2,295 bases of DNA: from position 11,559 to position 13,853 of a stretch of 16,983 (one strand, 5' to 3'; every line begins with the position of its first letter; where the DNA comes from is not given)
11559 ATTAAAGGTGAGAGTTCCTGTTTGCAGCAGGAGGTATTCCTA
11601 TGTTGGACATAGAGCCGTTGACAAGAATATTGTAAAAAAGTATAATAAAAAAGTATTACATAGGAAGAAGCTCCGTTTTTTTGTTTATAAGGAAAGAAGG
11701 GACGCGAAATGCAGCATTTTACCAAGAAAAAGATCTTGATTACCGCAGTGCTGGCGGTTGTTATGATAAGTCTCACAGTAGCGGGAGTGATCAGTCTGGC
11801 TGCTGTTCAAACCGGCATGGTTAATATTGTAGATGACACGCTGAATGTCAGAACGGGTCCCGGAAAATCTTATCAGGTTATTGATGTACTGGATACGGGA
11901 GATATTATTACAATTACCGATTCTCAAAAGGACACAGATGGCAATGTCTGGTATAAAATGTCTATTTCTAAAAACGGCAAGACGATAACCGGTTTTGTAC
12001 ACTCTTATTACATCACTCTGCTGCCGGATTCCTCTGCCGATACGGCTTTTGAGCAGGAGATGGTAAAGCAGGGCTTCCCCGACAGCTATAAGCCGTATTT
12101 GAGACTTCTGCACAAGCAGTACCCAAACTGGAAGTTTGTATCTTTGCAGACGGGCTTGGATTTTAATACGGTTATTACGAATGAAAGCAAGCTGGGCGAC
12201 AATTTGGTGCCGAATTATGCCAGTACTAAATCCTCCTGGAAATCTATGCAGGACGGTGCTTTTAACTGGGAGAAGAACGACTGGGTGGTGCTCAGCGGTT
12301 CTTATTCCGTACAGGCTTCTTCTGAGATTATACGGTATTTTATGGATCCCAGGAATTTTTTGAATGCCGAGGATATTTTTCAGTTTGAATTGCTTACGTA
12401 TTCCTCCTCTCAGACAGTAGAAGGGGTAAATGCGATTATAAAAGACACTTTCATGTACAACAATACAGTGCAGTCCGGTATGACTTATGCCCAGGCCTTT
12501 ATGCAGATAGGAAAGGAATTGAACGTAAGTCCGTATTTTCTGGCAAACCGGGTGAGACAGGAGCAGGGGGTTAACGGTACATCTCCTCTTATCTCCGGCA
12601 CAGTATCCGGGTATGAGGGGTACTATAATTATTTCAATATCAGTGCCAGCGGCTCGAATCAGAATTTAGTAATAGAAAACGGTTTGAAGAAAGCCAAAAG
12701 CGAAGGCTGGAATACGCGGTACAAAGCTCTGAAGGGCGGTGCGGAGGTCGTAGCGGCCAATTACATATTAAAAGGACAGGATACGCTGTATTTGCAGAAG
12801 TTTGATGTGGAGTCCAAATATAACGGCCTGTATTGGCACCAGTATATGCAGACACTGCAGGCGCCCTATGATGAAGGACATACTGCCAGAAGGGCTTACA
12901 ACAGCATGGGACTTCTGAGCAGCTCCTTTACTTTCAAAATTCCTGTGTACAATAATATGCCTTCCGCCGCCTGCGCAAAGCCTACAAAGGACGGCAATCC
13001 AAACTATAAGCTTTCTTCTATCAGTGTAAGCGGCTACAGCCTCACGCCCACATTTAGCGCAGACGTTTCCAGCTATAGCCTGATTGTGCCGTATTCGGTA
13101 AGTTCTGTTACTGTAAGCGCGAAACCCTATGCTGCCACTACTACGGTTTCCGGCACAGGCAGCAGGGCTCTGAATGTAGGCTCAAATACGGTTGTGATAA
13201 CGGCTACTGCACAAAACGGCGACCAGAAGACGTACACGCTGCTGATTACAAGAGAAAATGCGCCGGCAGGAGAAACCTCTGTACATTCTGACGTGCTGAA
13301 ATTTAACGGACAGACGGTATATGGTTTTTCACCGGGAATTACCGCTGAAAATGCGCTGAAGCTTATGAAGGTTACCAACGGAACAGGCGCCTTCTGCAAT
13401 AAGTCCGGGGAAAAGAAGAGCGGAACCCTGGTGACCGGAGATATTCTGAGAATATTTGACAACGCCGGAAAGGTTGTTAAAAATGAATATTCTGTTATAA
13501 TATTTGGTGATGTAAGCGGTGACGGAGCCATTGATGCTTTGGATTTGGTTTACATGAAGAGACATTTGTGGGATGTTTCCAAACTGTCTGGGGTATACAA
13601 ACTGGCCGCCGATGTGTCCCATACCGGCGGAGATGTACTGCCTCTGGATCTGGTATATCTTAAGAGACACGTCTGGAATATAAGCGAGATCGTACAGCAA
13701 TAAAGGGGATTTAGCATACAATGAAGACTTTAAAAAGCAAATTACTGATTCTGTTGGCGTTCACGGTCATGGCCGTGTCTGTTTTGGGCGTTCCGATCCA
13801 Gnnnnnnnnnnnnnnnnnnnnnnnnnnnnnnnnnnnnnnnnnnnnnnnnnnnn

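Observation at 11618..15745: A non-cellulosomal cohesin-dockerin module: a membrane-anchored cohesin encoded directly downstream of a dockerin-bearing peptidoglycan hydrolase.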

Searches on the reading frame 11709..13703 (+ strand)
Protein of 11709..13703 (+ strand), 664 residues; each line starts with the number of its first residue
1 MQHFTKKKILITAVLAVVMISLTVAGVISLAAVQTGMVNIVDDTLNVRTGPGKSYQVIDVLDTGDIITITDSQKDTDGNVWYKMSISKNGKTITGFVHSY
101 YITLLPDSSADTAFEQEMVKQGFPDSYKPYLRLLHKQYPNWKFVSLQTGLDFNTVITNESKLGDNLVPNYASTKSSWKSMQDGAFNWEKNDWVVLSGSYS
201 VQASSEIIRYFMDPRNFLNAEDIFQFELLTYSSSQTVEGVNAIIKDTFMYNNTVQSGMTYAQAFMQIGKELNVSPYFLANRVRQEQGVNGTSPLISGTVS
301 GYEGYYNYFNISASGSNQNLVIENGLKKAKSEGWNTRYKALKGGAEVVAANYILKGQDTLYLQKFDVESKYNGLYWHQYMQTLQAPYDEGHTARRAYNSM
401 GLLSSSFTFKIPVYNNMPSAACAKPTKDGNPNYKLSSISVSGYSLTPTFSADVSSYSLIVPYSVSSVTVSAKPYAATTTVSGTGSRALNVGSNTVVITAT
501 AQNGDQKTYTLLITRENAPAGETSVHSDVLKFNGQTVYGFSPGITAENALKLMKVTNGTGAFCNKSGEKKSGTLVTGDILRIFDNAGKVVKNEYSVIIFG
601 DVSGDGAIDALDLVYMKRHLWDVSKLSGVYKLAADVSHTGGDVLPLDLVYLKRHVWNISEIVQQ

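Call 7: search_protein_families(library=pfam, proteins=[window:11709-13703:+], max_evalue=0.1)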
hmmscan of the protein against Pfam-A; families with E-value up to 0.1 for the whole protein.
window:11709-13703:+ (664 aa): 3 families
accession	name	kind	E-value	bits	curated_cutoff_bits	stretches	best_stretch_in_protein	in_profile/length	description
PF08239.17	SH3_3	-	8.2e-12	45.6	27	1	43-102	1-53/54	Bacterial SH3 domain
PF12733.13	Cadherin-like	-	3.6e-11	43.8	24.2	1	435-516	1-89/89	Cadherin-like beta sandwich domain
PF00404.24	Dockerin_1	-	1.8e-06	28.5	22.9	1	600-654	2-55/57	Dockerin type I domain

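Call 9: search_protein_families(library=ncbifam, proteins=[window:11709-13703:+], max_evalue=0.1)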
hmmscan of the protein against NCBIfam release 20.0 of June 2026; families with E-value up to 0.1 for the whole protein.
window:11709-13703:+ (664 aa): 5 families
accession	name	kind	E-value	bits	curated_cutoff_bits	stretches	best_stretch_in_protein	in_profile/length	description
NF052642.1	amidase_SagB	exception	2.6e-13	49.8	425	1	202-369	78-236/282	peptidoglycan release complex glucosaminidase SagB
NF049990.1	CellobisidaseCelK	equivalog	7.1e-06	24.5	1700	1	586-660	817-887/889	cellulose 1,4-beta-cellobiosidase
NF043035.1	OxoTetrKin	equivalog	0.017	14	350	0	153-215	215-277/418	3-oxo-tetronate kinase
TIGR04211.1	SH3_and_anchor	equivalog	0.04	13.5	65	1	45-103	8-59/198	TIGR04211 family SH3 domain-containing protein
NF040942.2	hypo_ExtJ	equivalog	0.082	13.3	52.5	0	7-76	2-65/77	selenite/tellurite reduction operon protein ExtJ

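Call 10: search_solved_structures(query=window:11709-13703:+, max_evalue=1, show_alignments=2)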
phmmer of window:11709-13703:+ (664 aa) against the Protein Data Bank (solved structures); distinct sequences matched with E-value up to 1: 25.
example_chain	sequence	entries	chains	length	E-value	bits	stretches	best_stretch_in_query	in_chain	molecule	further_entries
6fxo_A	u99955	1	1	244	1.1e-08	37.4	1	207-367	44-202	Bifunctional autolysin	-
5wqw_A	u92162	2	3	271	5.3e-08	35.2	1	305-414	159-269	N-acetylglucosaminidase | Cell surface protein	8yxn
6fxp_A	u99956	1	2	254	1e-07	34.2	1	204-369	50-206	Uncharacterized protein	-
4pi7_A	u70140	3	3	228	1.1e-07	34.1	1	262-380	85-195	Autolysin E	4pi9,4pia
6u0o_B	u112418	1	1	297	1.2e-07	34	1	203-369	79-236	LYZ2 domain-containing protein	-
4pi8_A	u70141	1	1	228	5.9e-07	31.7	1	262-380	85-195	Autolysin E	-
2krs_A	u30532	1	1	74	0.00058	21.8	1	37-110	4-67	Probable enterotoxin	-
2ccl_B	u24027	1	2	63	0.00061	21.7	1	597-656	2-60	ENDO-1,4-BETA-XYLANASE Y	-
8x39_A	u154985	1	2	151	0.0035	19.2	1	598-654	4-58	Serine protease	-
8x3a_A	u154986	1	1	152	0.0036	19.2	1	598-654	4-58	Serine protease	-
1ohz_B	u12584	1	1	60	0.0043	18.9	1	600-656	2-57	ENDO-1,4-BETA-XYLANASE Y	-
5lxv_B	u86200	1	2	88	0.012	17.4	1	585-620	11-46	Carbohydrate-binding protein WP_009985128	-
6kg9_A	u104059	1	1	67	0.024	16.5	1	596-657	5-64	And cellulose-binding endoglucanase family 9 CelL ortholog dockerin domain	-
4dh2_B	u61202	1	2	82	0.031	16.1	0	597-621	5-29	Dockerin type 1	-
6kgc_B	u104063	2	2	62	0.054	15.3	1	597-652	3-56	And cellulose-binding endoglucanase family 9 CelL ortholog dockerin domain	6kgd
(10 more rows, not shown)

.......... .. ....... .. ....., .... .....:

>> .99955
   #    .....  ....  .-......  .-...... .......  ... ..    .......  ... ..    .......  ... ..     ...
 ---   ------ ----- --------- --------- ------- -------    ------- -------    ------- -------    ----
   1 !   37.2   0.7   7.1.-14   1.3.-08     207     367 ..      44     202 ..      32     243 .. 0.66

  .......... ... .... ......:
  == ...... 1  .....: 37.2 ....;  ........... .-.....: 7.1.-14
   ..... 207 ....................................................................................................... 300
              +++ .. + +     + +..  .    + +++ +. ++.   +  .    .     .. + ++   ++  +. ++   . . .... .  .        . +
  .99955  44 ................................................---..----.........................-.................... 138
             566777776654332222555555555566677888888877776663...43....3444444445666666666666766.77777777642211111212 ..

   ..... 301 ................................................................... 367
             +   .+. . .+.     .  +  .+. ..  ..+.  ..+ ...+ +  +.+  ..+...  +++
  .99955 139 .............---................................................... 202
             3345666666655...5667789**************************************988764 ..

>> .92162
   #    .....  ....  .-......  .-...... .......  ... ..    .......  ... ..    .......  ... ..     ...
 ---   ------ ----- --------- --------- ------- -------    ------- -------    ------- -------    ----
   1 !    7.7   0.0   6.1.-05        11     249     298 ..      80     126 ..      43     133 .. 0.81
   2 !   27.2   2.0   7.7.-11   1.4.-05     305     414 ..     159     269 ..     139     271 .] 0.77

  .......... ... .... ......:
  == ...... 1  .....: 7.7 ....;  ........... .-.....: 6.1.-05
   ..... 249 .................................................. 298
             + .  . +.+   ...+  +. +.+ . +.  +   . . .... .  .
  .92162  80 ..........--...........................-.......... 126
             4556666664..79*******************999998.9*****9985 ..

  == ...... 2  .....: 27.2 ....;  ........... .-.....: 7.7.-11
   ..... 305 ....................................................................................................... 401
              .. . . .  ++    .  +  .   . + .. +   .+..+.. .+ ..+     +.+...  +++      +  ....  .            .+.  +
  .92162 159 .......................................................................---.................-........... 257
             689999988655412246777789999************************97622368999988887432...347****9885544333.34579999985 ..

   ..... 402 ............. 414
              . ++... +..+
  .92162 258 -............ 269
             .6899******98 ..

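Call 27: find_homologous_proteins(query=window:11709-13700:+)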
Query window:11709-13700:+ (664 aa): 7593 proteins with E <= 0.001 among 8000 candidates; the best 120 are listed.
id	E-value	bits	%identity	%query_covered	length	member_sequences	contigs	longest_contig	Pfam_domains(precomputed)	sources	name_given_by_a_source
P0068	0.0e+0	1484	100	100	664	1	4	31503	PF12733.14,PF00404.25,PF08239.18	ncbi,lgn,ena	-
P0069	0.0e+0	1483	100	100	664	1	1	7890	PF12733.14,PF00404.25,PF08239.18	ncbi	-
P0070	0.0e+0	1481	100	100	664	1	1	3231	PF12733.14,PF00404.25,PF08239.18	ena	-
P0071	0.0e+0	1478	100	100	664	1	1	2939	PF12733.14,PF00404.25,PF08239.18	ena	-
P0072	0.0e+0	1228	82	100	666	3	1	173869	PF12733.14,PF08239.18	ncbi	-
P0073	0.0e+0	1222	81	100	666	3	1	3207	PF12733.14,PF08239.18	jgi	jgi:beta-N-acetylglucosaminidase/uncharacterized protein YgiM (DUF1202 family)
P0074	0.0e+0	1221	81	100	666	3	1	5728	PF12733.14,PF08239.18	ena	-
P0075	0.0e+0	1221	81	100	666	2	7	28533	PF12733.14,PF08239.18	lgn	-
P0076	0.0e+0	1184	79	100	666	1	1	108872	PF12733.14,PF08239.18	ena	-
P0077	0.0e+0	1088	72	100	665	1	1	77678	PF12733.14,PF08239.18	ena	-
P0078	4.3e-277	939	63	100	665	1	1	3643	PF12733.14,PF00404.25,PF08239.18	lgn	-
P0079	7.0e-270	915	64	96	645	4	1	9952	PF12733.14,PF00404.25,PF08239.18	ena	-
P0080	1.9e-265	901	61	100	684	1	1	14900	PF12733.14,PF08239.18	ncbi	-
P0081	2.8e-262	890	61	100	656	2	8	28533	PF12733.14,PF00404.25,PF08239.18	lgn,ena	-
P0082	4.3e-230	784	48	76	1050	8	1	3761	PF12733.14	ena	-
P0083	6.2e-224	763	55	98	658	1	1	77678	PF12733.14,PF00404.25,PF08239.18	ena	-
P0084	5.8e-223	760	53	99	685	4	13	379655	PF12733.14,PF00404.25,PF08239.18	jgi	-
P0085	1.9e-201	689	59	78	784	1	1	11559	PF12733.14,PF00404.25,PF13202.13,PF08239.18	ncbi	-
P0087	8.1e-184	631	47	94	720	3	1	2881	PF12733.14,PF00404.25,PF08239.18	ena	-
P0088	3.1e-175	603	48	76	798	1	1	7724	PF12733.14,PF00404.25,PF08239.18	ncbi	-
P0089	2.9e-169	583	42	86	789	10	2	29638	PF12733.14,PF00404.25,PF08239.18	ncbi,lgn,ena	-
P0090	5.6e-166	572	-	-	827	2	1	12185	PF12733.14,PF00404.25,PF08239.18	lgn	-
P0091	1.0e-164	568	48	62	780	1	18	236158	PF12733.14,PF00404.25,PF08239.18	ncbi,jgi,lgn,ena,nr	ncbi:MAG: hypothetical protein E7384_04730 [Ruminococcaceae bacterium]|nr:hypothetical protein [Osci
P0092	5.6e-162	559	45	99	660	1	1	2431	PF12733.14,PF00404.25,PF08239.18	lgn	-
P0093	4.3e-161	556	45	95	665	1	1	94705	PF12733.14,PF00404.25,PF08239.18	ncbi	-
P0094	4.4e-161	556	44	99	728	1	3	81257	PF12733.14,PF00404.25,PF08239.18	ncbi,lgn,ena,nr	ncbi:MAG: SH3 domain-containing protein [Clostridia bacterium]|nr:SH3 domain-containing protein [Clo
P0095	1.1e-160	555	46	99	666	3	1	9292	PF12733.14,PF00404.25,PF08239.18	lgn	-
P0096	3.1e-160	553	39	99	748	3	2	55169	PF12733.14,PF00404.25,PF08239.18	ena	-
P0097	5.9e-160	552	43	99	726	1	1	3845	PF12733.14,PF00404.25,PF08239.18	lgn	-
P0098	2.4e-159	550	44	99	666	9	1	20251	PF12733.14,PF00404.25,PF08239.18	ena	-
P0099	2.7e-159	550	45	92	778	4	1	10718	PF12733.14,PF00404.25,PF08239.18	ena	-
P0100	2.7e-159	550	49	61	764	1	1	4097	PF12733.14,PF00404.25,PF08239.18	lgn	-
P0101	1.4e-158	548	44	100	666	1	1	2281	PF12733.14,PF00404.25,PF08239.18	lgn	-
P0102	4.8e-158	546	45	95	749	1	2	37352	PF12733.14,PF00404.25,PF08239.18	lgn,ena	-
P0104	1.3e-157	544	44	100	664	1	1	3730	PF12733.14,PF00404.25,PF08239.18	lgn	-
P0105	1.8e-157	544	44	93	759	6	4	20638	PF12733.14,PF00404.25,PF08239.18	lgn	-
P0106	1.1e-156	541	44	100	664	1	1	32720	PF12733.14,PF00404.25,PF08239.18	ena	-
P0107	1.2e-156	541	44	95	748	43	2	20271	PF12733.14,PF00404.25,PF08239.18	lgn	-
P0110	4.3e-156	539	44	100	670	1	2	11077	PF12733.14,PF00404.25,PF08239.18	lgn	-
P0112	2.7e-155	537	46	91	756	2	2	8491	PF12733.14,PF00404.25,PF08239.18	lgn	-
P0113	3.3e-155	536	45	94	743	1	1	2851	PF12733.14,PF00404.25,PF08239.18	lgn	-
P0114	3.9e-155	536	43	97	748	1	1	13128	PF12733.14,PF00404.25,PF08239.18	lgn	-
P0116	1.0e-154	535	44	95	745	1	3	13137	PF12733.14,PF00404.25,PF08239.18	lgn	-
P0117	3.9e-154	533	44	100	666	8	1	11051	PF12733.14,PF00404.25,PF08239.18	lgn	-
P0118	4.9e-154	532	42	97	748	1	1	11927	PF12733.14,PF00404.25,PF08239.18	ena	-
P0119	2.2e-153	530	43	98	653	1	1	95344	PF12733.14,PF00404.25,PF08239.18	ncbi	-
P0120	4.5e-153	529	43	95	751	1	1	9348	PF12733.14,PF00404.25,PF08239.18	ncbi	-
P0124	1.8e-152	527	46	91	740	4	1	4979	PF12733.14,PF00404.25,PF08239.18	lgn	-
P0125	1.8e-152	527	46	90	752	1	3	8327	PF12733.14,PF00404.25,PF08239.18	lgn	-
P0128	8.0e-152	525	44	95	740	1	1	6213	PF12733.14,PF00404.25,PF08239.18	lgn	-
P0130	4.0e-151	523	45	95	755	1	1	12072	PF12733.14,PF00404.25,PF08239.18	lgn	-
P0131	5.1e-151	523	44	96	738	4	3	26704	PF12733.14,PF00404.25,PF08239.18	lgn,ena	-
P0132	5.3e-151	522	45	91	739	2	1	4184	PF12733.14,PF00404.25,PF08239.18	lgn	-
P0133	5.6e-151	522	43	96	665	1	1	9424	PF12733.14,PF00404.25,PF08239.18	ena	-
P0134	5.7e-151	522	48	83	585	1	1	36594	PF12733.14,PF00404.25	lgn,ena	-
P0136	1.1e-150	521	44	99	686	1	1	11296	PF12733.14,PF00404.25,PF08239.18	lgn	-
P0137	1.3e-150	521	45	95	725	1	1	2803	PF12733.14,PF00404.25,PF08239.18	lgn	-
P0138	1.8e-150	521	44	95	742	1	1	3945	PF12733.14,PF00404.25,PF08239.18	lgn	-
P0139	1.8e-150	521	44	94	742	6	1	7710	PF12733.14,PF00404.25,PF08239.18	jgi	-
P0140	3.7e-150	520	47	84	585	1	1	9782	PF12733.14,PF00404.25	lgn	-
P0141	4.4e-150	519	45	95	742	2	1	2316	PF12733.14,PF00404.25,PF08239.18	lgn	-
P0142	7.2e-150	519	48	83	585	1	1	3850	PF12733.14,PF00404.25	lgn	-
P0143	8.1e-150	519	48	83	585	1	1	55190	PF12733.14,PF00404.25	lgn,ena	-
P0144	8.4e-150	518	48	83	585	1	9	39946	PF12733.14,PF00404.25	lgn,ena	-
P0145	8.4e-150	518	48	83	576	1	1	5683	PF12733.14,PF00404.25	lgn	-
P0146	8.7e-150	518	48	83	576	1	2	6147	PF12733.14,PF00404.25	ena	-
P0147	8.9e-150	518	48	85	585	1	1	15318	PF12733.14,PF00404.25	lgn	-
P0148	9.5e-150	518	48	83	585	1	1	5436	PF12733.14,PF00404.25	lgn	-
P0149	1.0e-149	518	48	85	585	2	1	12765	PF12733.14,PF00404.25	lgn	-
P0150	1.1e-149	518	45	94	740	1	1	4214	PF12733.14,PF00404.25,PF08239.18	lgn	-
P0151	1.2e-149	518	48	83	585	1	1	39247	PF12733.14,PF00404.25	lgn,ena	-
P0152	1.2e-149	518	45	95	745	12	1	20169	PF12733.14,PF00404.25,PF08239.18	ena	-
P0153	1.2e-149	518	48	83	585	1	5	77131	PF12733.14,PF00404.25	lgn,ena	-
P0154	1.3e-149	518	48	83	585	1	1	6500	PF12733.14,PF00404.25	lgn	-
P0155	1.6e-149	518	44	95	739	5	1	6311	PF12733.14,PF00404.25,PF08239.18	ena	-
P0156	1.7e-149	517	45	99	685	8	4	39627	PF12733.14,PF00404.25,PF08239.18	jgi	-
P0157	1.9e-149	517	48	85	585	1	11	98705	PF12733.14,PF00404.25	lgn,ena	-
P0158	2.0e-149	517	49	82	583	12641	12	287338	PF12733.14,PF00404.25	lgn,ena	-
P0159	2.0e-149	517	48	83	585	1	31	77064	PF12733.14,PF00404.25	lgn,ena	-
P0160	2.0e-149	517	48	85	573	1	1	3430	PF12733.14,PF00404.25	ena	-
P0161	2.1e-149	517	48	83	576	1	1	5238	PF12733.14,PF00404.25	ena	-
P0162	2.2e-149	517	48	83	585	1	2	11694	PF12733.14,PF00404.25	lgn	-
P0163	2.6e-149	517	48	83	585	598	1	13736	PF12733.14,PF00404.25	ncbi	-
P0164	2.9e-149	517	44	95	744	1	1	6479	PF12733.14,PF00404.25,PF08239.18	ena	-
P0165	3.0e-149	517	47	85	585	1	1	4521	PF12733.14,PF00404.25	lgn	-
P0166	3.2e-149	517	44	95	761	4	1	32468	PF12733.14,PF00404.25,PF08239.18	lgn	-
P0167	3.2e-149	517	44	95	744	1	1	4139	PF12733.14,PF00404.25,PF08239.18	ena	-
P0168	3.3e-149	517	48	83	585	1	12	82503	PF12733.14,PF00404.25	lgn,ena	-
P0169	4.0e-149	516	48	83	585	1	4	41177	PF12733.14,PF00404.25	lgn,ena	-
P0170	4.5e-149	516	44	95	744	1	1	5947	PF12733.14,PF00404.25,PF08239.18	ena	-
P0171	5.2e-149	516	48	83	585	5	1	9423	PF12733.14,PF00404.25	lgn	-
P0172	5.8e-149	516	48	83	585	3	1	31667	PF12733.14,PF00404.25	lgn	-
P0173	6.8e-149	516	45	95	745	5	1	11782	PF12733.14,PF00404.25,PF08239.18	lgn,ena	-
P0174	7.6e-149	515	46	95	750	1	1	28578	PF12733.14,PF00404.25,PF08239.18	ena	-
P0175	1.3e-148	515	47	83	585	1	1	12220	PF12733.14,PF00404.25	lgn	-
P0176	1.3e-148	515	43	96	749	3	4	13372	PF12733.14,PF00404.25,PF08239.18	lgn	-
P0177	1.6e-148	514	46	95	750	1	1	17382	PF12733.14,PF00404.25,PF08239.18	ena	-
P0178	1.8e-148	514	42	99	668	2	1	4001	PF12733.14,PF00404.25,PF08239.18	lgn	-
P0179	1.9e-148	514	48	83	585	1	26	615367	PF12733.14,PF00404.25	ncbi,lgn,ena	-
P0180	2.2e-148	514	44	95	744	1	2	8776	PF12733.14,PF00404.25,PF08239.18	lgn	-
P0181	2.3e-148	514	43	99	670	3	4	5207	PF12733.14,PF00404.25,PF08239.18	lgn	-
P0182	2.5e-148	514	43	96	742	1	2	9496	PF12733.14,PF00404.25,PF08239.18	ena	-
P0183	2.7e-148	513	46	73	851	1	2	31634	PF12733.14,PF00404.25,PF08239.18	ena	-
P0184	3.1e-148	513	47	84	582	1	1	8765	PF12733.14,PF00404.25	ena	-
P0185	3.5e-148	513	48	82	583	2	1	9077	PF12733.14,PF00404.25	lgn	-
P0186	4.0e-148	513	47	83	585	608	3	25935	PF12733.14,PF00404.25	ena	-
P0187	4.8e-148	513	47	83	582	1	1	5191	PF12733.14,PF00404.25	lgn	-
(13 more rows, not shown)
